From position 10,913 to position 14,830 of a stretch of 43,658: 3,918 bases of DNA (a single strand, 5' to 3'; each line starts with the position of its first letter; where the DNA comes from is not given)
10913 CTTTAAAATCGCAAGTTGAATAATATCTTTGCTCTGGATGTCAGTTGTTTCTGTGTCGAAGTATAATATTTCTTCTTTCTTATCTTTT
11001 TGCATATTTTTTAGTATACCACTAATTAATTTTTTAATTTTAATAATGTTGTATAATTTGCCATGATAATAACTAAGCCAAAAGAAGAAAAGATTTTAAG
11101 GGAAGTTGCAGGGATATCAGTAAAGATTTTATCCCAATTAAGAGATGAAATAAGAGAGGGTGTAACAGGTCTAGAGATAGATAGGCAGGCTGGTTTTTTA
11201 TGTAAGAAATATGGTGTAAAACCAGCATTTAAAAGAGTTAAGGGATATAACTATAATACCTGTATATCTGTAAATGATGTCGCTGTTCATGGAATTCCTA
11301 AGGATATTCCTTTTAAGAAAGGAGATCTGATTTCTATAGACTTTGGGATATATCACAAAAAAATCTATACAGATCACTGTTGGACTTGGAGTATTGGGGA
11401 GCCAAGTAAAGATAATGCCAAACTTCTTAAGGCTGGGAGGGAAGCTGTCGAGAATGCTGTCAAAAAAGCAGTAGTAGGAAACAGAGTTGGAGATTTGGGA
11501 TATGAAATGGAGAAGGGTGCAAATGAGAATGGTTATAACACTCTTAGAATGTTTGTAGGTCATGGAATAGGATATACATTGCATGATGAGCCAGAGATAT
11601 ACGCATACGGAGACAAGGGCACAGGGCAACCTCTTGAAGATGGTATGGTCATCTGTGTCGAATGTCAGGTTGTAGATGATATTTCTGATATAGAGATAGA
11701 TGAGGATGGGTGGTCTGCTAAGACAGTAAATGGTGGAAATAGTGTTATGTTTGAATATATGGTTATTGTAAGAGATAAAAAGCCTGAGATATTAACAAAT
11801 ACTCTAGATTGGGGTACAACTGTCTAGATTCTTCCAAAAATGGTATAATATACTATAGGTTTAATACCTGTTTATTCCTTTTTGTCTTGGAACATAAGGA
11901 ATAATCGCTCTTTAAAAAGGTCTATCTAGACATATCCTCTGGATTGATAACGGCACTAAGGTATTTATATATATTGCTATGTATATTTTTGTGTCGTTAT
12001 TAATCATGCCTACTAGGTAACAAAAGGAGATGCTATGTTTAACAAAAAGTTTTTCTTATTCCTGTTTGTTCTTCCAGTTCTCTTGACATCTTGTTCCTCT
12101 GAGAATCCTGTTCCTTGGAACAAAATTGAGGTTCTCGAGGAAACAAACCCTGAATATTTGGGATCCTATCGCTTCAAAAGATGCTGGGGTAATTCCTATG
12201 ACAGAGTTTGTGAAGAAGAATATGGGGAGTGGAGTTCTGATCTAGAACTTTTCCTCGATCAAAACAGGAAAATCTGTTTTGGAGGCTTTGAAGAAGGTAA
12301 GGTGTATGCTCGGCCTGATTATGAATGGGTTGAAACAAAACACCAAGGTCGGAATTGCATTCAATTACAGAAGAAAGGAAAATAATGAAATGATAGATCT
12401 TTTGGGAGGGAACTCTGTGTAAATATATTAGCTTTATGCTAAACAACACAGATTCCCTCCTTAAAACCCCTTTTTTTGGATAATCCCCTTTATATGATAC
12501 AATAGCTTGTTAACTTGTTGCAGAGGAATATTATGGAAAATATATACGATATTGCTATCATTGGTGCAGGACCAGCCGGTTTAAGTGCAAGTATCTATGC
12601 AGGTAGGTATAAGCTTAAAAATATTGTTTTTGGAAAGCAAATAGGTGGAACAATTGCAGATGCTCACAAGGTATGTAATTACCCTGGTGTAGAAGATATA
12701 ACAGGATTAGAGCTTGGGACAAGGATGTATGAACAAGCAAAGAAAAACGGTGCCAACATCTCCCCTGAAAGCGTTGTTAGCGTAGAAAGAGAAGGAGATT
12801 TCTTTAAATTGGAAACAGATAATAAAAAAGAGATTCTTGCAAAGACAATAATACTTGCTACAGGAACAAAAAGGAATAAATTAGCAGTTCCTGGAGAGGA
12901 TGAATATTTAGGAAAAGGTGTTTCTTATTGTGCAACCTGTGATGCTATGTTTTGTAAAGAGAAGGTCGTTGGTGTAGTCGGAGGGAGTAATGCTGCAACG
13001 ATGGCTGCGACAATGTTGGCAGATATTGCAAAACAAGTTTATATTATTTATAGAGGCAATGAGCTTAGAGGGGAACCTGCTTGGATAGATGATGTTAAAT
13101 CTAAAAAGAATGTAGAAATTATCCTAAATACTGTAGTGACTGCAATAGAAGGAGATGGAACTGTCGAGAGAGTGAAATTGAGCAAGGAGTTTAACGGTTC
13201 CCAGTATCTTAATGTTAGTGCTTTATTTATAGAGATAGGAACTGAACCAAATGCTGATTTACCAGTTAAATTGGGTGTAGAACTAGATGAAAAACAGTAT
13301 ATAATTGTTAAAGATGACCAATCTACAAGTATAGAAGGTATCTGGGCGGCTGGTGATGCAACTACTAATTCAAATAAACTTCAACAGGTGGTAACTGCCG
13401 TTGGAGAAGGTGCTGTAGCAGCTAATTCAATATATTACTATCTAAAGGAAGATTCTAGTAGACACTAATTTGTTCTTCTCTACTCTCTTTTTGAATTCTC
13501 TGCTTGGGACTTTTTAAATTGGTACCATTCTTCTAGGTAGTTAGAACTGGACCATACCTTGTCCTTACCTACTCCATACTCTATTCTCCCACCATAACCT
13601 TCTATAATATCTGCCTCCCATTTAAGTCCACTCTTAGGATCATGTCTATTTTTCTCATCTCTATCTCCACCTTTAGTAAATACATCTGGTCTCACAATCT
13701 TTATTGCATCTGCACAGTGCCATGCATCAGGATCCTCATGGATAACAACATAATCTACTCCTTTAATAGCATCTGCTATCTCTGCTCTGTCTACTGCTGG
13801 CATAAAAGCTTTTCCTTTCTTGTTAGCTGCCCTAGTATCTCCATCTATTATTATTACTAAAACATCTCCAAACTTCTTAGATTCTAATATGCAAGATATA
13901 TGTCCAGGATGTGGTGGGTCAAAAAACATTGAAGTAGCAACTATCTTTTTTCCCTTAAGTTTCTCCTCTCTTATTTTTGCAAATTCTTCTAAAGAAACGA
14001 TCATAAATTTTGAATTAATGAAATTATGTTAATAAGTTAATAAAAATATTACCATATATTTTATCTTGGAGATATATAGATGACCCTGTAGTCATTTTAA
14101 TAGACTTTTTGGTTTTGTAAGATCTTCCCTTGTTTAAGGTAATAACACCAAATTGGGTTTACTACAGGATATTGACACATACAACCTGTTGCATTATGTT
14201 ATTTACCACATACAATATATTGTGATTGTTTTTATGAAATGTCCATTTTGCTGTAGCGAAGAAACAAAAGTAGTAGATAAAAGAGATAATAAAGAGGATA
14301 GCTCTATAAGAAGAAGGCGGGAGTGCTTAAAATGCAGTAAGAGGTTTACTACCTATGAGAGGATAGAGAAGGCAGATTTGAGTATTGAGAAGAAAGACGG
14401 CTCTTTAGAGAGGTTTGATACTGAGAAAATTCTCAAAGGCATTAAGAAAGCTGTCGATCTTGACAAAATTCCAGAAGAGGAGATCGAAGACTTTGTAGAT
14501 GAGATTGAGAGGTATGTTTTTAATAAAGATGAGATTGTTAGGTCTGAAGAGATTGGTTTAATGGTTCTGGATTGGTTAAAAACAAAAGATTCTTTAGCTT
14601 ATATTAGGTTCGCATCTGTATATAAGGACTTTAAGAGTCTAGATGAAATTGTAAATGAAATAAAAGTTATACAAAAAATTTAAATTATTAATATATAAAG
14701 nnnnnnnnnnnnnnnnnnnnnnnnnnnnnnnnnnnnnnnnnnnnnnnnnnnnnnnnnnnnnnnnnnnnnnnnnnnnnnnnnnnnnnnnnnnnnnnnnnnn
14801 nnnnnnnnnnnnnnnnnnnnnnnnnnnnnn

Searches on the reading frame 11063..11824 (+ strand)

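Call 22: search_protein_families(library=pfam, proteins=[window:11063-11824:+], max_evalue=0.001)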
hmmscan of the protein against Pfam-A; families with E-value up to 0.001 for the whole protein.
window:11063-11824:+ (254 aa): 1 family
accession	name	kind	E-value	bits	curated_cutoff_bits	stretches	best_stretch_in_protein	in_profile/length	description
PF00557.29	Peptidase_M24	-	4.1e-39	135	23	1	11-237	2-207/208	Metallopeptidase family M24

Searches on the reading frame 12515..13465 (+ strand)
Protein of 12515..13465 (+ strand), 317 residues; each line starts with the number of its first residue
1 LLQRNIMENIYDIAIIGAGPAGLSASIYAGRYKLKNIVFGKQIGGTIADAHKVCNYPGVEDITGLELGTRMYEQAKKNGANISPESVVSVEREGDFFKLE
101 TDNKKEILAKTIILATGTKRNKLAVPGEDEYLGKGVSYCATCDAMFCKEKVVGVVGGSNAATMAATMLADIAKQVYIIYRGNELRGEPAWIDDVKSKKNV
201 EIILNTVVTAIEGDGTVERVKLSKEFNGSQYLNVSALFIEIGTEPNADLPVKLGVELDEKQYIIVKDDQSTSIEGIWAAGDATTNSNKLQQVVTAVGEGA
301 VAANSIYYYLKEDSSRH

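Call 22: search_protein_families(library=pfam, proteins=[window:12515-13465:+], max_evalue=0.001)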
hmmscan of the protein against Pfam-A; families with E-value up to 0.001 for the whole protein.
window:12515-13465:+ (317 aa): 6 families
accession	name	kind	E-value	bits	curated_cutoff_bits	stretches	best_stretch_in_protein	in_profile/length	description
PF07992.20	Pyr_redox_2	-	2.2e-48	165.6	26.1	1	11-299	1-291/291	Pyridine nucleotide-disulphide oxidoreductase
PF13738.12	Pyr_redox_3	-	5.5e-22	78.8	30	1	84-280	101-305/305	Pyridine nucleotide-disulphide oxidoreductase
PF00070.33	Pyr_redox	-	3.1e-11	44.1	22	1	152-223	2-80/82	Pyridine nucleotide-disulphide oxidoreductase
PF01266.30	DAO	-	4.9e-06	26.7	27.9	0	69-119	153-205/353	FAD dependent oxidoreductase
PF03486.20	HI0933_like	-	1.7e-05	24.9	50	0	12-41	2-31/244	HI0933-like protein Rossmann domain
PF00890.30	FAD_binding_2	-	0.00069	19.3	20.4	0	12-39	1-28/414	FAD binding domain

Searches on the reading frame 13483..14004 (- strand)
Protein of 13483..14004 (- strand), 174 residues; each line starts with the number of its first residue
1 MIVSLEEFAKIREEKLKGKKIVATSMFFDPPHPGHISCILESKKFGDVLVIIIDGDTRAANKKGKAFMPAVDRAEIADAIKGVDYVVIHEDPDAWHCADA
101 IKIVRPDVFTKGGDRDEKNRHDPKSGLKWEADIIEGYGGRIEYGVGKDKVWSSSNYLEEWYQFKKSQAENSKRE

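Call 23: search_protein_families(library=pfam, proteins=[window:13483-14004:-], max_evalue=0.001)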
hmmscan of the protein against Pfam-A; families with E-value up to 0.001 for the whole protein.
window:13483-14004:- (174 aa): 1 family
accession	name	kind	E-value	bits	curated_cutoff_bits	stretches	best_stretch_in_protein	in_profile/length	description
PF01467.32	CTP_transf_like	-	2.3e-09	38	21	1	28-115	6-90/133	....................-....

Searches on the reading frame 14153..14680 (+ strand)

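Call 23: search_protein_families(library=pfam, proteins=[window:14153-14680:+], max_evalue=0.001)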
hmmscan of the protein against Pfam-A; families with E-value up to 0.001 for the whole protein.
window:14153-14680:+ (176 aa): 2 families
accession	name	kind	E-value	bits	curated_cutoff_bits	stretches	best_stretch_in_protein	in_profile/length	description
PF22811.2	Zn_ribbon_NrdR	-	2.8e-18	66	27.2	1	28-69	1-42/42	Transcriptional repressor NrdR-like, N-terminal domain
PF03477.21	ATP-cone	-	5e-15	56.2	25.8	1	77-162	2-87/88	ATP cone domain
